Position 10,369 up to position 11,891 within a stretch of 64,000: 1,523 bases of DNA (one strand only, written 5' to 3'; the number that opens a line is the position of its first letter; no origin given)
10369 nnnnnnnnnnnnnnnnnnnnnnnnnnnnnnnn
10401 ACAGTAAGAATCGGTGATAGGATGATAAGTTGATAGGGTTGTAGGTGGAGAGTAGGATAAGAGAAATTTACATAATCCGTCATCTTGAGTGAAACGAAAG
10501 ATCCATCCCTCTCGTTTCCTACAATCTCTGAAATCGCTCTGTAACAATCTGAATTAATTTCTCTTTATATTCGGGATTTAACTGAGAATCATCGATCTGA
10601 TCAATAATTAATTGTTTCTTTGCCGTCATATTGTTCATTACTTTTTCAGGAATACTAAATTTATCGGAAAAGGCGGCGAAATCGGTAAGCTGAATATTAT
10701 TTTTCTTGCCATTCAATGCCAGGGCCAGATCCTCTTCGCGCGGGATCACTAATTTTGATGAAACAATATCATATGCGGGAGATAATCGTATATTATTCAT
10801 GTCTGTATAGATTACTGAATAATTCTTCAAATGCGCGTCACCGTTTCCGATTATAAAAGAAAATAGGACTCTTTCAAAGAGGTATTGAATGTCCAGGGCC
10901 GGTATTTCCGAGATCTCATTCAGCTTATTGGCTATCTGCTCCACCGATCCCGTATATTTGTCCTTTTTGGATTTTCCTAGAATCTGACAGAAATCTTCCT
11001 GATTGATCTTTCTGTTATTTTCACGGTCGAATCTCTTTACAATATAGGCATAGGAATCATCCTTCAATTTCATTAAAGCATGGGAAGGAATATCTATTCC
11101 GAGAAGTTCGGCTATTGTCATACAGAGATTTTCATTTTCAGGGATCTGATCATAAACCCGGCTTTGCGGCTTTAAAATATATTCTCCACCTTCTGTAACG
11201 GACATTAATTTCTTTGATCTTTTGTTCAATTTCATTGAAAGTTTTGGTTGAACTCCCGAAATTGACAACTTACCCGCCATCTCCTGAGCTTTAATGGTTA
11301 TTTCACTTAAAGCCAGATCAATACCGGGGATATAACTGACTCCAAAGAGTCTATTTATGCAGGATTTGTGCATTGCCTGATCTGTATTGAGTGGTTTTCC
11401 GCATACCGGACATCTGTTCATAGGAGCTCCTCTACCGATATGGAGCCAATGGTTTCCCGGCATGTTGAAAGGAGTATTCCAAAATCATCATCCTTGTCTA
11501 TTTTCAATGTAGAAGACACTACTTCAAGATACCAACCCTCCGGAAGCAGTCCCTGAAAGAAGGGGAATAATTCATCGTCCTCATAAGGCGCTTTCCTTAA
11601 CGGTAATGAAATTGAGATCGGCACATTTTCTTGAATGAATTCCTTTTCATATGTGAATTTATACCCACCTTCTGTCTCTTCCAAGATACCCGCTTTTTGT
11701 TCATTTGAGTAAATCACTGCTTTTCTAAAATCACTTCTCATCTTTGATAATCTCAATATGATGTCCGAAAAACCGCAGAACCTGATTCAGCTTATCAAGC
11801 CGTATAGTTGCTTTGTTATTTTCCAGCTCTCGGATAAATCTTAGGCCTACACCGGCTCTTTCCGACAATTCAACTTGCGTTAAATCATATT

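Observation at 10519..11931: Tripartite HipB-HipS-HipT-like toxin-antitoxin operon (split HipA) with ATGA translational coupling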

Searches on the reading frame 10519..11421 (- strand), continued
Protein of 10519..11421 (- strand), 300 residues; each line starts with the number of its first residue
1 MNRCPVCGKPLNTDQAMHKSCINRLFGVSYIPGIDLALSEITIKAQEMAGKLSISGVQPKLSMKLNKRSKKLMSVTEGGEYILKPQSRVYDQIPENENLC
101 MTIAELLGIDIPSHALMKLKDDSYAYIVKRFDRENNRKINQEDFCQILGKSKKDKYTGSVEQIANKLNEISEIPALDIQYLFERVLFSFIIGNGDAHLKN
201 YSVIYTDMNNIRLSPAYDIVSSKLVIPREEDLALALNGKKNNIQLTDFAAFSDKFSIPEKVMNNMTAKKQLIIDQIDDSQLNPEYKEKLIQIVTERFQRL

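Call 49: search_solved_structures(query=window:10519-11421:-, max_evalue=1e-20, show_alignments=4)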
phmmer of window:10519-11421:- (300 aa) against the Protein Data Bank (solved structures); distinct sequences matched with E-value up to 1e-20: 6.
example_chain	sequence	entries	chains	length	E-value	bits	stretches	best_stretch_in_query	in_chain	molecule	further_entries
8ezr_B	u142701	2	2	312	8.2e-54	186.3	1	2-300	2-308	HipT(Lp)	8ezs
7vkb_A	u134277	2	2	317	8.6e-54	186.2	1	2-300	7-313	HipA_C domain-containing protein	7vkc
7wcf_A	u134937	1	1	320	3.2e-53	184.3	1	2-300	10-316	HipA_C domain-containing protein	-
7ab3_C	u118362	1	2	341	8.9e-23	84.5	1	4-221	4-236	HipA_C domain-containing protein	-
7ab4_C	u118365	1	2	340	1.3e-22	84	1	21-221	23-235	HipA_C domain-containing protein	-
7ab5_C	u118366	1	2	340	3.2e-22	82.6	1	21-221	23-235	HipA_C domain-containing protein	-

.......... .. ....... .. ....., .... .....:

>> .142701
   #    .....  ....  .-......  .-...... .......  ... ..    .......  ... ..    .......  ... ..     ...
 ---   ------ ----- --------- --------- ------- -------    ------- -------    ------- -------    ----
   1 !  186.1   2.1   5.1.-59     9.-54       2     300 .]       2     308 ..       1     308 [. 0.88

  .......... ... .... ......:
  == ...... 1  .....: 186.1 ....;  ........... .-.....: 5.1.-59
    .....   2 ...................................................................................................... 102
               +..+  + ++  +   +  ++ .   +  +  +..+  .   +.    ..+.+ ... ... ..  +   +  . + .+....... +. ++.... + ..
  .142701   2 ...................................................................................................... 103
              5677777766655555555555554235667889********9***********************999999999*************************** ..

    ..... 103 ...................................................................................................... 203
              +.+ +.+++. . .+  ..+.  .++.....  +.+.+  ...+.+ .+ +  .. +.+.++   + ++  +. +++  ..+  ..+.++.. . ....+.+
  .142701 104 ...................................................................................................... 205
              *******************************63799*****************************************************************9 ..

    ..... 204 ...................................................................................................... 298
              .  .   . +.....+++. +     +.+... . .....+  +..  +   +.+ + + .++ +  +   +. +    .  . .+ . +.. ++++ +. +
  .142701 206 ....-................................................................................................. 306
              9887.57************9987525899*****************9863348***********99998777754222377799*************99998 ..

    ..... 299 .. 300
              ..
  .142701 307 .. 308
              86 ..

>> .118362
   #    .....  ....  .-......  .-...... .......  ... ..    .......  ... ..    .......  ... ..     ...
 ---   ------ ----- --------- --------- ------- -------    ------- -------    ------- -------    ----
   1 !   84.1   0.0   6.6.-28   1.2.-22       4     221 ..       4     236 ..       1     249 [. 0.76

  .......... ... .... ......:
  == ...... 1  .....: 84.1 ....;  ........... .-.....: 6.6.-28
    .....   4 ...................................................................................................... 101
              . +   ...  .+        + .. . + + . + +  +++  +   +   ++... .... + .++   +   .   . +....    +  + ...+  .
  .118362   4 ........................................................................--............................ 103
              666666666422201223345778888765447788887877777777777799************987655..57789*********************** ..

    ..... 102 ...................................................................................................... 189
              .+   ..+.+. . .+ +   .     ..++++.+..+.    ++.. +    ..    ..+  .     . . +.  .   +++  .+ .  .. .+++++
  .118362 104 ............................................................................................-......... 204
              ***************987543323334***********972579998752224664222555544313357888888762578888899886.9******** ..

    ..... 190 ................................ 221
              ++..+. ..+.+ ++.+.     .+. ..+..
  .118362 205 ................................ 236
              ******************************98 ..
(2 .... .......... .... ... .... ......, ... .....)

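Call 50: search_protein_families(library=padloc, proteins=[window:10519-11421:-], max_evalue=0.01)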
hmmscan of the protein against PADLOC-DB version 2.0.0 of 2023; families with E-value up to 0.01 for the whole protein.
window:10519-11421:- (300 aa): 4 families
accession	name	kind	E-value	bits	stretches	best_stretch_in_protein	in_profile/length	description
PDLC04340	PDC-M03A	-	1e-11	42.9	1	96-240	49-188/280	-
PDLC04339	PDC-M03A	-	6.5e-08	30.2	1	151-237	114-192/293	-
PDLC04344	PDC-M03A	-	2.3e-06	25.3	1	178-250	147-219/305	-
PDLC04342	PDC-M03A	-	0.00083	17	1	159-222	123-193/299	-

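Call 55: search_protein_representatives(protein=window:10519-11421:-)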
Query: 300 residues. Proteins with E-value up to 0.001 (for the whole library): 7803; up to 1e-10: 3314; up to 1e-30: 316. The best 150 are listed.
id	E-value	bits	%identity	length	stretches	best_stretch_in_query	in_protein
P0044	1.9e-106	372.1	59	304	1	1-300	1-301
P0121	4.3e-68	246.3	41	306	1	1-300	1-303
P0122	5.5e-68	245.9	56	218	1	24-240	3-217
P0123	6.1e-68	245.8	50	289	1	22-297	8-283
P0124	2.0e-66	240.8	44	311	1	4-300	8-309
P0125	2.3e-64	234.0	43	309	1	3-300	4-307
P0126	1.6e-63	231.3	43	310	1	2-300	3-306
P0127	2.8e-59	217.4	63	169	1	1-166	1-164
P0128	3.5e-59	217.1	38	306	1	1-300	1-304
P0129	1.1e-58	215.4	40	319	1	3-296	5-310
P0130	1.1e-58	215.4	40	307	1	1-300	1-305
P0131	2.2e-58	214.4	39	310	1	1-298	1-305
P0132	7.0e-58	212.8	44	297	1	22-298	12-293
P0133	1.2e-57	212.0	43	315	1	1-263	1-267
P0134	2.6e-57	210.9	41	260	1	48-300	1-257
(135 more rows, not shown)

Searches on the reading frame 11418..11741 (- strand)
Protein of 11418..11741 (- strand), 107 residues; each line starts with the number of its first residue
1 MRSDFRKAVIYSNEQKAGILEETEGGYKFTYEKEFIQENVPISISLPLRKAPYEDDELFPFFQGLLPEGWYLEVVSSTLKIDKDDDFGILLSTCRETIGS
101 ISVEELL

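Call 7: search_protein_families(library=pfam, proteins=[window:11418-11741:-], max_evalue=0.1)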
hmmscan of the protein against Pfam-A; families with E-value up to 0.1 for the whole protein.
window:11418-11741:- (107 aa): 1 family
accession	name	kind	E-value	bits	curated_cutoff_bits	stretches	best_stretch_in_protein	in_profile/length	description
PF13657.11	Couple_hipA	-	1.2e-26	93.5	22.5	1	10-103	3-98/99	HipA N-terminal domain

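Call 8: search_protein_families(library=ncbifam, proteins=[window:11418-11741:-], max_evalue=0.1)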
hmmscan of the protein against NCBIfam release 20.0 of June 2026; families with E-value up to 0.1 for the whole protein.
window:11418-11741:- (107 aa): 1 family
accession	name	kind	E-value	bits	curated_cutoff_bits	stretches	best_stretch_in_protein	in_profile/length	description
TIGR03071.1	couple_hipA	domain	4.4e-27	94.2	27.8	1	8-103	2-100/101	HipA N-terminal domain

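Call 10: search_solved_structures(query=window:11418-11741:-, max_evalue=1, show_alignments=3)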
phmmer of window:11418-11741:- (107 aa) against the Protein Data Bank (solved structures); distinct sequences matched with E-value up to 1: 16.
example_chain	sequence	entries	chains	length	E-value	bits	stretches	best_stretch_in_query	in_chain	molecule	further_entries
7vkb_B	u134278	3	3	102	8.3e-21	77.6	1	6-106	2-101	HipA (Persistence to inhibition of murein or DNA biosynthesis) | HipS(Lp)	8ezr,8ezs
7czo_A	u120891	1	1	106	7.2e-16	61.7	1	6-105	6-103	Uncharacterized protein HI_0666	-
7ab3_B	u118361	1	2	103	6.3e-10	42.6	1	13-103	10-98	Couple_hipA domain-containing protein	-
7ab4_B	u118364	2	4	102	6.5e-10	42.5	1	13-103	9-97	Couple_hipA domain-containing protein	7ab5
5k98_A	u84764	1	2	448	2e-05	28.1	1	7-102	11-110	Serine/threonine-protein kinase HipA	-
3tpb_A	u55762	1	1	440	2.3e-05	27.9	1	7-102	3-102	Serine/threonine-protein kinase HipA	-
3fbr_A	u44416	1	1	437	2.3e-05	27.9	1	7-102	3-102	Serine/threonine-protein kinase toxin HipA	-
3dnt_A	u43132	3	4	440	2.4e-05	27.9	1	7-102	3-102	Protein hipA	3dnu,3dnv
3hzi_A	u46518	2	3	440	2.4e-05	27.9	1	7-102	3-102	Protein hipA | Serine/threonine-protein kinase HipA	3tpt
3tpd_A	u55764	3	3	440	2.4e-05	27.9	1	7-102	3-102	Serine/threonine-protein kinase HipA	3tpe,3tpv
2wiu_A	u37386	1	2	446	2.4e-05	27.8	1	7-102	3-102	PROTEIN HIPA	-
4yg7_D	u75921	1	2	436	2.9e-05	27.6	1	7-102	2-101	Serine/threonine-protein kinase HipA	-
4pu3_A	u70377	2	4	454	0.033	17.8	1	25-102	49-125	Toxin-antitoxin system toxin HipA family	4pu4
4pu5_A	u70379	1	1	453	0.039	17.6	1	25-102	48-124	Toxin-antitoxin system toxin HipA family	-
8c6j_H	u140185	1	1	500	0.68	13.6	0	21-68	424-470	Pre-mRNA-splicing factor CWC22 homolog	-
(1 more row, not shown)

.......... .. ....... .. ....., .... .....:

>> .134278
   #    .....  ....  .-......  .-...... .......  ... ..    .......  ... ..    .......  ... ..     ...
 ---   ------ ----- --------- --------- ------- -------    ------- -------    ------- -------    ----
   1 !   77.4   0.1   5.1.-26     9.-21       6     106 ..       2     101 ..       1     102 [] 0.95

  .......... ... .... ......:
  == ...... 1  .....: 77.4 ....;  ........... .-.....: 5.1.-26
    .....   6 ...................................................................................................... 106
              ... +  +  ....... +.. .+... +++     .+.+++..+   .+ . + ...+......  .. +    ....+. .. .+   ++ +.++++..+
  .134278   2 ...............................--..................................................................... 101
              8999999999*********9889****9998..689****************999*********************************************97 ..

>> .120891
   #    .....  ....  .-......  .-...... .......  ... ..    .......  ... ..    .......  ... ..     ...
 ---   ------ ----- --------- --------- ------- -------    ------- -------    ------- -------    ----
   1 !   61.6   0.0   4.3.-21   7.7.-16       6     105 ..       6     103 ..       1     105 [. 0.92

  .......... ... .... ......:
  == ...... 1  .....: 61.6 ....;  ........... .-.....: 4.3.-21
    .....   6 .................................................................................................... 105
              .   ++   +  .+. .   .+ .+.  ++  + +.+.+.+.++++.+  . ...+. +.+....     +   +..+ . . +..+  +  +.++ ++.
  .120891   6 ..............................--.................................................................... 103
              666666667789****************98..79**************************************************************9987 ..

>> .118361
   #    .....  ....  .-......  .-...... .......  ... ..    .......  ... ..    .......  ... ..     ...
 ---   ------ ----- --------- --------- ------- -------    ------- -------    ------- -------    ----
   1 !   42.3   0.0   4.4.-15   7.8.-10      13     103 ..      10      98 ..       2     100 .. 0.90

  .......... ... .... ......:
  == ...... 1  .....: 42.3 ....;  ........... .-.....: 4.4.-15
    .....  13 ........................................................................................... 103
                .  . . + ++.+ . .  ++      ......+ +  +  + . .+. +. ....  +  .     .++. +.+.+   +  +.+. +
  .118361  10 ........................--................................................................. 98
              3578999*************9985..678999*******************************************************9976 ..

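Call 50: search_protein_families(library=padloc, proteins=[window:11418-11741:-], max_evalue=0.01)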
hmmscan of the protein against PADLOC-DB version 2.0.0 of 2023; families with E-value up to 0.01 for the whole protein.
window:11418-11741:- (107 aa): 2 families
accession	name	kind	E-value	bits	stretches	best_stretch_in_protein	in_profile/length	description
PDLC04347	PDC-M03B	-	4.6e-05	21.1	1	17-63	22-69/245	-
PDLC04349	PDC-M03B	-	0.0029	15.2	1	18-70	26-80/232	-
